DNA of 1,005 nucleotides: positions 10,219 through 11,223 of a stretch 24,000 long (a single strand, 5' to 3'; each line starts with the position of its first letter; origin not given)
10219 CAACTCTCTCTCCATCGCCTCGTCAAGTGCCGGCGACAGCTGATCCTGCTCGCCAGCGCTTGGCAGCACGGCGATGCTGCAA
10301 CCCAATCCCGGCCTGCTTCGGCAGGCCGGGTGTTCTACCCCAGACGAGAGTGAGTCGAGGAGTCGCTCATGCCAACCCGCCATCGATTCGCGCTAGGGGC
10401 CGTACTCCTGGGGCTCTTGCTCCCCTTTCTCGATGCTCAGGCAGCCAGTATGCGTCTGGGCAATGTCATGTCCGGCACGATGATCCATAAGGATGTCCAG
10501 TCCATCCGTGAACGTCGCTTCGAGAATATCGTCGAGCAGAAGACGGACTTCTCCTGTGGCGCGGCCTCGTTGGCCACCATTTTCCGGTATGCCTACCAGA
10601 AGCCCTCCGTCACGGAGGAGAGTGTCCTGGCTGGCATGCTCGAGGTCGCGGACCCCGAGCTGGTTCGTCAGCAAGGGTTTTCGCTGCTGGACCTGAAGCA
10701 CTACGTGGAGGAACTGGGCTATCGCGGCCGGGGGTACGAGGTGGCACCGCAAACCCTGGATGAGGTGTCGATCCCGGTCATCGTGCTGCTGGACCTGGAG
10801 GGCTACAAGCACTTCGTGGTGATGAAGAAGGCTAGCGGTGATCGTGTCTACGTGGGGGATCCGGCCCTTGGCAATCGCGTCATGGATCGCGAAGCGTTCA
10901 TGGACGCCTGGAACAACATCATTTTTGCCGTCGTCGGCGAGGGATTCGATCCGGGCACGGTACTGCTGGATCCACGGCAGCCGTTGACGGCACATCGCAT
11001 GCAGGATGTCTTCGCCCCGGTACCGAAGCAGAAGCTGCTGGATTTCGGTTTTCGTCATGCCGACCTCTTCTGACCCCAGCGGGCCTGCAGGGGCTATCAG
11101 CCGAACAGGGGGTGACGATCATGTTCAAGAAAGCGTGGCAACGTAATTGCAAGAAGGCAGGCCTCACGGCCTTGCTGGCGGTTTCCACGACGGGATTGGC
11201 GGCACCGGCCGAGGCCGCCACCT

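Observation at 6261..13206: Complete Fap-type functional-amyloid secretion and assembly locus (fapABCDEF-like) with an adjacent dedicated sigma-54 activator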

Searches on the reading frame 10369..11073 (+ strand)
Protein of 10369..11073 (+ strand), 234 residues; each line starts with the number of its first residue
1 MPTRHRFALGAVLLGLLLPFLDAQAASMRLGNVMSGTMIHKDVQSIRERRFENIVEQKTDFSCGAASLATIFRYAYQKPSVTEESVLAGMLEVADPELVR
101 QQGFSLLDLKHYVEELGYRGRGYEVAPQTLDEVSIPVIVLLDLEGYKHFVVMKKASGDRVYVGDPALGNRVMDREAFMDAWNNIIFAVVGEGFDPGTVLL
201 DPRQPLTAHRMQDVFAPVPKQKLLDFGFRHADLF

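Call 3: search_protein_families(library=pfam, proteins=[window:10369-11073:+], max_evalue=0.1)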
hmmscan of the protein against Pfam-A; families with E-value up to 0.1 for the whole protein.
window:10369-11073:+ (234 aa): 3 families
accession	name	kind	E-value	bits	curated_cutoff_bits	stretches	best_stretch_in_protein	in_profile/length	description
PF03412.21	Peptidase_C39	-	7.7e-20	71.5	22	1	53-187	3-127/133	Peptidase C39 family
PF11814.14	DUF3335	-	0.0045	16.9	25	0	55-82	4-31/206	Peptidase_C39 like family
PF02902.25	Peptidase_C48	-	0.016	15.5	20.7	1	19-81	135-189/217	Ulp1 protease family, C-terminal catalytic domain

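Call 4: search_protein_families(library=ncbifam, proteins=[window:10369-11073:+], max_evalue=0.1)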
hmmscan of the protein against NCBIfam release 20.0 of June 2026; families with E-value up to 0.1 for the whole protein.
window:10369-11073:+ (234 aa): 6 families
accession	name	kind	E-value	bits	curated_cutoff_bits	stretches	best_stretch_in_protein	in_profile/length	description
NF058616.2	C39_FapD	equivalog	5.1e-85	284.3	330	1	16-234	6-224/224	fibril amyloid maturation endopeptidase FapD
NF050078.1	pilus_FilB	exception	1.9e-31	109.5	475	1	43-189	52-198/277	putative pilus system C39 family peptidase FilB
TIGR03796.1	NHLM_micro_ABC1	equivalog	5.3e-13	48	853.3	1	59-195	9-134/710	NHLP family bacteriocin export ABC transporter peptidase/permease/ATPase subunit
NF045998.1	cleave_ABC_plasm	equivalog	1.3e-11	43.5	500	1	101-188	38-128/673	Mbov_0121 family peptidase domain-containing ABC transporter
TIGR01193.1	bacteriocin_ABC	subfamily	0.00033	19.3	523.85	1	61-187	5-127/708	peptide cleavage/export ABC transporter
TIGR01846.1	type_I_sec_HlyB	subfamily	0.02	13.2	725.55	1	101-186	29-111/694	type I secretion system permease/ATPase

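Call 47: search_protein_families(library=pfam, proteins=[L038:11280-12644:+, L032:11096-12508:+, L063:4931-6292:-, L031:3288-4637:+, L039:3348-4793:+, L017:3787-5175:-, L019:11035-12483:-], max_evalue=0.01)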
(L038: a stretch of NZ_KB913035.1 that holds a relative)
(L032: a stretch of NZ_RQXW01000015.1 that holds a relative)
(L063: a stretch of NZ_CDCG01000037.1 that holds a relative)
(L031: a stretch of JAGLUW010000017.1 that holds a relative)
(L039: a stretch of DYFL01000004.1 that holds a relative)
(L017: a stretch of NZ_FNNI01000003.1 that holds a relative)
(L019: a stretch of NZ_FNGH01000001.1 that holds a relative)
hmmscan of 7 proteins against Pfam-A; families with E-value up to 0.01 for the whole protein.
L038:11280-12644:+ (454 aa): 7 families
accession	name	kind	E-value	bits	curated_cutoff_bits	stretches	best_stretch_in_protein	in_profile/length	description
PF00158.32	Sigma54_activat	-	8.4e-72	240.8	20.2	1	149-315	1-167/168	Sigma-54 interaction domain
PF25601.1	AAA_lid_14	-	9.3e-24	83.5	27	1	321-400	1-80/87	AAA+ ATPase lid domain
PF14532.12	Sigma54_activ_2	-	7.6e-22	78.5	25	1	150-320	1-138/138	Sigma-54 interaction domain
PF20161.5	VpsR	-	1.1e-17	64.4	23.7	1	25-124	23-121/121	VpsR domain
PF02954.25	HTH_8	-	5.2e-09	36.1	22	1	411-448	5-42/42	Bacterial regulatory protein, Fis family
PF07728.20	AAA_5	-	6.7e-05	23.3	22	1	172-289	1-121/139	AAA domain (dynein-related subfamily)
PF00004.35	AAA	-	0.0063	17.4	21.2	0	173-290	1-109/131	ATPase family associated with various cellular activities (AAA)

L032:11096-12508:+ (470 aa): 11 families
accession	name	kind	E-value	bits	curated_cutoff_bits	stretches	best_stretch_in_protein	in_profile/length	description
PF00158.32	Sigma54_activat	-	2.6e-72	242.4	20.2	1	150-316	1-167/168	Sigma-54 interaction domain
PF14532.12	Sigma54_activ_2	-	3.6e-22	79.5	25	1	151-321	1-138/138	Sigma-54 interaction domain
PF25601.1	AAA_lid_14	-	1.9e-20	72.9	27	1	322-391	1-70/87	AAA+ ATPase lid domain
PF20161.5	VpsR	-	1.1e-16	61.1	23.7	1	10-119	8-115/121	VpsR domain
PF02954.25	HTH_8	-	3.6e-11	43.1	22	1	411-450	3-42/42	Bacterial regulatory protein, Fis family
PF07728.20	AAA_5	-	1.5e-07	32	22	1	173-291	1-122/139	AAA domain (dynein-related subfamily)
PF01078.27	Mg_chelatase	-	0.00035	20.5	20.3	0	229-291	93-157/207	Magnesium chelatase, subunit ChlI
PF00004.35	AAA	-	0.00097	20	21.2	1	174-305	1-125/131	ATPase family associated with various cellular activities (AAA)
PF12728.13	HTH_17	-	0.0016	19.1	27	1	430-448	5-23/51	Helix-turn-helix domain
PF18024.7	HTH_50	-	0.0044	17.1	27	1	405-452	3-49/50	Helix-turn-helix domain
PF13191.12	AAA_16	-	0.0095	16.9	32.6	0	151-210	3-63/167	AAA ATPase domain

L063:4931-6292:- (453 aa): 13 families
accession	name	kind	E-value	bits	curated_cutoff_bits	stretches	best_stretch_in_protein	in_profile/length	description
PF00158.32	Sigma54_activat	-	9.8e-67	224.3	20.2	1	153-318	2-167/168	Sigma-54 interaction domain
PF14532.12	Sigma54_activ_2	-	2.9e-23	83.1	25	1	154-323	2-138/138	Sigma-54 interaction domain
PF25601.1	AAA_lid_14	-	2e-20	72.8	27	1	324-395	1-75/87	AAA+ ATPase lid domain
PF20161.5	VpsR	-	3.5e-12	46.6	23.7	1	21-129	11-121/121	VpsR domain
PF00004.35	AAA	-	1.3e-06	29.4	21.2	1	176-294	1-110/131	ATPase family associated with various cellular activities (AAA)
PF07728.20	AAA_5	-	2.5e-06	28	22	1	175-294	1-123/139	AAA domain (dynein-related subfamily)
PF13191.12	AAA_16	-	0.00031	21.7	32.6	1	158-228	8-85/167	AAA ATPase domain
PF01078.27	Mg_chelatase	-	0.00031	20.6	20.3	0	231-293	93-157/207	Magnesium chelatase, subunit ChlI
PF02954.25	HTH_8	-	0.00033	20.7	22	1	411-449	3-41/42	Bacterial regulatory protein, Fis family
PF02796.21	HTH_7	-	0.00082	19.9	23.8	1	429-448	24-43/45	Helix-turn-helix domain of resolvase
PF12728.13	HTH_17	-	0.0013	19.4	27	1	430-452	5-27/51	Helix-turn-helix domain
PF13309.12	HTH_22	-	0.0016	18.9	29.6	1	429-447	44-62/63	HTH domain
PF13401.12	AAA_22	-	0.0093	16.7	27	0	175-213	7-45/130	AAA domain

L031:3288-4637:+ (449 aa): 7 families
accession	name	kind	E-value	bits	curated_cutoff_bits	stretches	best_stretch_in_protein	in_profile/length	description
PF00158.32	Sigma54_activat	-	5.5e-71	238.1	20.2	1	146-312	1-167/168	Sigma-54 interaction domain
PF14532.12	Sigma54_activ_2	-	1.3e-20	74.5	25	1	147-317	1-138/138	Sigma-54 interaction domain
PF25601.1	AAA_lid_14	-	3.8e-20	71.9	27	1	318-394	1-77/87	AAA+ ATPase lid domain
PF20161.5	VpsR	-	2.9e-13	50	23.7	1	7-120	9-121/121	VpsR domain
PF02954.25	HTH_8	-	9.9e-11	41.6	22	1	406-445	3-42/42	Bacterial regulatory protein, Fis family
PF07728.20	AAA_5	-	0.00057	20.3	22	1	170-287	2-122/139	AAA domain (dynein-related subfamily)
PF00004.35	AAA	-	0.0042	18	21.2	1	170-288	1-110/131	ATPase family associated with various cellular activities (AAA)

L039:3348-4793:+ (481 aa): 12 families
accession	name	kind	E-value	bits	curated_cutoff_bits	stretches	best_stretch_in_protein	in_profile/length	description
PF00158.32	Sigma54_activat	-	1.2e-71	240.2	20.2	1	178-344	1-167/168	Sigma-54 interaction domain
PF14532.12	Sigma54_activ_2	-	4.6e-22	79.2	25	1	179-349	1-138/138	Sigma-54 interaction domain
PF25601.1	AAA_lid_14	-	2.1e-21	75.9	27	1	350-428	1-79/87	AAA+ ATPase lid domain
PF20161.5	VpsR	-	7.4e-16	58.4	23.7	1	42-155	10-121/121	VpsR domain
PF02954.25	HTH_8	-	4.2e-09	36.4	22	1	438-476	3-41/42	Bacterial regulatory protein, Fis family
PF07728.20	AAA_5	-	0.00011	22.6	22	1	201-318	1-121/139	AAA domain (dynein-related subfamily)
PF00004.35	AAA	-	0.00012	22.9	21.2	1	202-333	1-125/131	ATPase family associated with various cellular activities (AAA)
PF13191.12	AAA_16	-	0.0004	21.3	32.6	1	183-254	7-85/167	AAA ATPase domain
PF13384.12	HTH_23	-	0.00046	20.4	24.6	1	440-473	5-37/50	Homeodomain-like domain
PF13518.12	HTH_28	-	0.0036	17.8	25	1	441-475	1-34/52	Helix-turn-helix domain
PF13556.12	HTH_30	-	0.007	16.6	27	0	446-472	5-31/59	PucR C-terminal helix-turn-helix domain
PF18024.7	HTH_50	-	0.0098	16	27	0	432-480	3-50/50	Helix-turn-helix domain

L017:3787-5175:- (462 aa): 10 families
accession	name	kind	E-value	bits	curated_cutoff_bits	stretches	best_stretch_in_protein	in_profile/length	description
PF00158.32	Sigma54_activat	-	2.9e-65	219.5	20.2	1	151-312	6-167/168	Sigma-54 interaction domain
PF25601.1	AAA_lid_14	-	7.5e-22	77.4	27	1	318-394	1-77/87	AAA+ ATPase lid domain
PF14532.12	Sigma54_activ_2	-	2.4e-19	70.4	25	1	152-317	6-138/138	Sigma-54 interaction domain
PF20161.5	VpsR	-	9.8e-08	32.2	23.7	1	5-114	11-117/121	VpsR domain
PF07728.20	AAA_5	-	1.4e-07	32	22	1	170-287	2-122/139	AAA domain (dynein-related subfamily)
PF02954.25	HTH_8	-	3.3e-07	30.4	22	1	408-446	3-41/42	Bacterial regulatory protein, Fis family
PF01078.27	Mg_chelatase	-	9e-07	28.9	20.3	1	227-268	95-136/207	Magnesium chelatase, subunit ChlI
PF02796.21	HTH_7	-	0.00018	22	23.8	1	421-445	19-43/45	Helix-turn-helix domain of resolvase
PF00004.35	AAA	-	0.0013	19.6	21.2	1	170-287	1-109/131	ATPase family associated with various cellular activities (AAA)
PF07724.20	AAA_2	-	0.0028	18.2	27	1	169-279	5-115/166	AAA domain (Cdc48 subfamily)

L019:11035-12483:- (482 aa): 10 families
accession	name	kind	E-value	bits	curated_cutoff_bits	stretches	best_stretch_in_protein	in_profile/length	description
PF00158.32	Sigma54_activat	-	4.4e-70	235.2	20.2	1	171-336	2-167/168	Sigma-54 interaction domain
PF25601.1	AAA_lid_14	-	1.9e-23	82.5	27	1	342-417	1-76/87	AAA+ ATPase lid domain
PF14532.12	Sigma54_activ_2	-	2.7e-21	76.7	25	1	171-341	1-138/138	Sigma-54 interaction domain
PF07728.20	AAA_5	-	7.5e-06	26.4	22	1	193-312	1-123/139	AAA domain (dynein-related subfamily)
PF02954.25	HTH_8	-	2.2e-05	24.5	22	1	432-468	5-41/42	Bacterial regulatory protein, Fis family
PF12728.13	HTH_17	-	0.0018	18.9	27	1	448-474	4-30/51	Helix-turn-helix domain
PF20161.5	VpsR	-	0.0026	17.9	23.7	1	58-133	37-112/121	VpsR domain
PF02796.21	HTH_7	-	0.0033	18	23.8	1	438-468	14-44/45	Helix-turn-helix domain of resolvase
PF00004.35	AAA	-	0.0071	17.2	21.2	0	195-326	2-126/131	ATPase family associated with various cellular activities (AAA)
PF13309.12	HTH_22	-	0.0081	16.6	29.6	0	445-466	41-62/63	HTH domain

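Call 74: search_protein_families(library=pfam, proteins=[L001:5337-5810:+, L035:4154-4552:+, L032:5824-6183:+, L019:6009-6449:+, L058:5874-6191:+], max_evalue=1)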
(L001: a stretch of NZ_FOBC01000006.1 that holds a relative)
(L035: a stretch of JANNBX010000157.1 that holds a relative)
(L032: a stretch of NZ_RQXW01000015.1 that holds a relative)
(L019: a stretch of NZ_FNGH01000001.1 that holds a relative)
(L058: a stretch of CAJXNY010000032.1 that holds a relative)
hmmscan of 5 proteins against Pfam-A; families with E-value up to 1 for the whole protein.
L001:5337-5810:+ (158 aa): 0 families

L035:4154-4552:+ (133 aa): 0 families

L032:5824-6183:+ (120 aa): 0 families

L019:6009-6449:+ (147 aa): 0 families

L058:5874-6191:+ (106 aa): 0 families

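Call 75: search_protein_families(library=ncbifam, proteins=[L001:5337-5810:+, L035:4154-4552:+, L032:5824-6183:+, L019:6009-6449:+, L001:5816-6331:+, L035:4570-5136:+], max_evalue=1)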
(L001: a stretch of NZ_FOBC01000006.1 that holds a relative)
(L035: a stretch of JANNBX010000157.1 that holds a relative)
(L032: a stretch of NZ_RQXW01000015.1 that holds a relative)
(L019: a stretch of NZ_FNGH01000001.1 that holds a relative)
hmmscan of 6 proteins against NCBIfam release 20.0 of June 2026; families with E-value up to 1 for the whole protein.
L001:5337-5810:+ (158 aa): 0 families

L035:4154-4552:+ (133 aa): 0 families

L032:5824-6183:+ (120 aa): 0 families

L019:6009-6449:+ (147 aa): 0 families

L001:5816-6331:+ (172 aa): 2 families
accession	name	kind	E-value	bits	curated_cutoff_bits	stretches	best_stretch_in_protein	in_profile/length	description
NF058617.1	chaperone_FapA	equivalog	2.5e-05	24.7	110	1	44-169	29-140/146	functional amyloid chaperone FapA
TIGR03625.1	L3_bact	equivalog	0.14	12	142.9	1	125-163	127-165/202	50S ribosomal protein L3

L035:4570-5136:+ (189 aa): 2 families
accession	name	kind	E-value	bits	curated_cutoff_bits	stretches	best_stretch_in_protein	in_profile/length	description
NF058617.1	chaperone_FapA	equivalog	4e-06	27.2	110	1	43-146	29-124/146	functional amyloid chaperone FapA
NF002056.0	PRK00886.1-5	equivalog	0.13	11.6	323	1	62-124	39-101/243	2-phosphosulfolactate phosphatase family protein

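Call 77: search_protein_families(library=ncbifam, proteins=[L017:1135-1842:+, L017:2623-3696:-, L021:1027-1740:+, L021:2447-3529:-], max_evalue=0.00001)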
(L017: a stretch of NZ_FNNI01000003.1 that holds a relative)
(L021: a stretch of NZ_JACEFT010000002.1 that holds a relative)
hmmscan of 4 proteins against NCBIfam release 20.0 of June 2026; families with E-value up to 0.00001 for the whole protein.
L017:1135-1842:+ (235 aa): 4 families
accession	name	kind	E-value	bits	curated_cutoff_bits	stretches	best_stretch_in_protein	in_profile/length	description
NF058616.2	C39_FapD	equivalog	4e-38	130.9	330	1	25-184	14-176/224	fibril amyloid maturation endopeptidase FapD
NF050078.1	pilus_FilB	exception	3.9e-35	121.6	475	1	42-184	52-195/277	putative pilus system C39 family peptidase FilB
TIGR03796.1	NHLM_micro_ABC1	equivalog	6.8e-11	41.1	853.3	1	61-190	12-130/710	NHLP family bacteriocin export ABC transporter peptidase/permease/ATPase subunit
NF045998.1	cleave_ABC_plasm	equivalog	7.5e-10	37.7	500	1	97-189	36-131/673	Mbov_0121 family peptidase domain-containing ABC transporter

L017:2623-3696:- (357 aa): 2 families
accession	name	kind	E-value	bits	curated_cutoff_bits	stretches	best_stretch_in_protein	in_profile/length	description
NF058560.1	FblAmlydTptrFapF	equivalog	1.7e-43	149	700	1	51-352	108-418/420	fibril amyloid transporter FapF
NF050079.1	pilus_FilC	exception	7.2e-25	88.1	630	1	101-353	147-377/384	putative pilus system protein FilC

L021:1027-1740:+ (237 aa): 4 families
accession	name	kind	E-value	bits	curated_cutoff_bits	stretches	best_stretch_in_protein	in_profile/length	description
NF058616.2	C39_FapD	equivalog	5e-39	133.9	330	1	26-187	15-177/224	fibril amyloid maturation endopeptidase FapD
NF050078.1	pilus_FilB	exception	6.1e-36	124.2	475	1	48-186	56-195/277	putative pilus system C39 family peptidase FilB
TIGR03796.1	NHLM_micro_ABC1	equivalog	1.1e-13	50.3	853.3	1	62-197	11-135/710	NHLP family bacteriocin export ABC transporter peptidase/permease/ATPase subunit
NF045998.1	cleave_ABC_plasm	equivalog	2.3e-10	39.4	500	1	101-195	38-135/673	Mbov_0121 family peptidase domain-containing ABC transporter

L021:2447-3529:- (360 aa): 2 families
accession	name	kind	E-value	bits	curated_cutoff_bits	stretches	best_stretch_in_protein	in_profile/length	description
NF058560.1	FblAmlydTptrFapF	equivalog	3.4e-45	154.6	700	1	34-355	90-418/420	fibril amyloid transporter FapF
NF050079.1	pilus_FilC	exception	2.4e-22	79.8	630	1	132-357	162-378/384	putative pilus system protein FilC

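Call 85: search_solved_structures(query=window:10369-11070:+, max_evalue=0.001, show_alignments=1)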
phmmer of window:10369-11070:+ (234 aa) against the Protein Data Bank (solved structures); distinct sequences matched with E-value up to 0.001: 1.
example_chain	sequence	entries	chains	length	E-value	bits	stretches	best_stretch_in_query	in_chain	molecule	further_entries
6mpz_A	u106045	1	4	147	9.2e-08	35.2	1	41-184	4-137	Double Glycine Motif Protease domain from AMS/PCAT Transporter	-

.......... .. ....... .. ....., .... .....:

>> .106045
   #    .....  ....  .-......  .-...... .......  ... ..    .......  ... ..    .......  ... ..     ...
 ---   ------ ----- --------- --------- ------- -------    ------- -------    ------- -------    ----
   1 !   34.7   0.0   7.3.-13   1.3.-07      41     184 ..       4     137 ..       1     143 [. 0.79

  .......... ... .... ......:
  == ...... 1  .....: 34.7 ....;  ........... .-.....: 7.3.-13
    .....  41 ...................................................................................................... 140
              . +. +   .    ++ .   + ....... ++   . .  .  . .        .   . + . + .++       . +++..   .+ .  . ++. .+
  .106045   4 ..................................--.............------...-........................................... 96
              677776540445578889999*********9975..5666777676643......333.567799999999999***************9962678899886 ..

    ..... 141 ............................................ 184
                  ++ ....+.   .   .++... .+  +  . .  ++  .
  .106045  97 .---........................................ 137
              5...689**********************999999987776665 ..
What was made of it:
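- On Fap functional-amyloid system: The Q/C/H/D positions are conserved against 6MPZ (call 85).
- Closest known: Double-glycine-leader / C39 peptidase pairs of PCAT transporters. Same: FapD aligns to the double-glycine-motif protease with the catalytic positions conserved (call 85).
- FapD keeps the Gln/Cys/His/Asp positions of a double-glycine protease (call 85).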
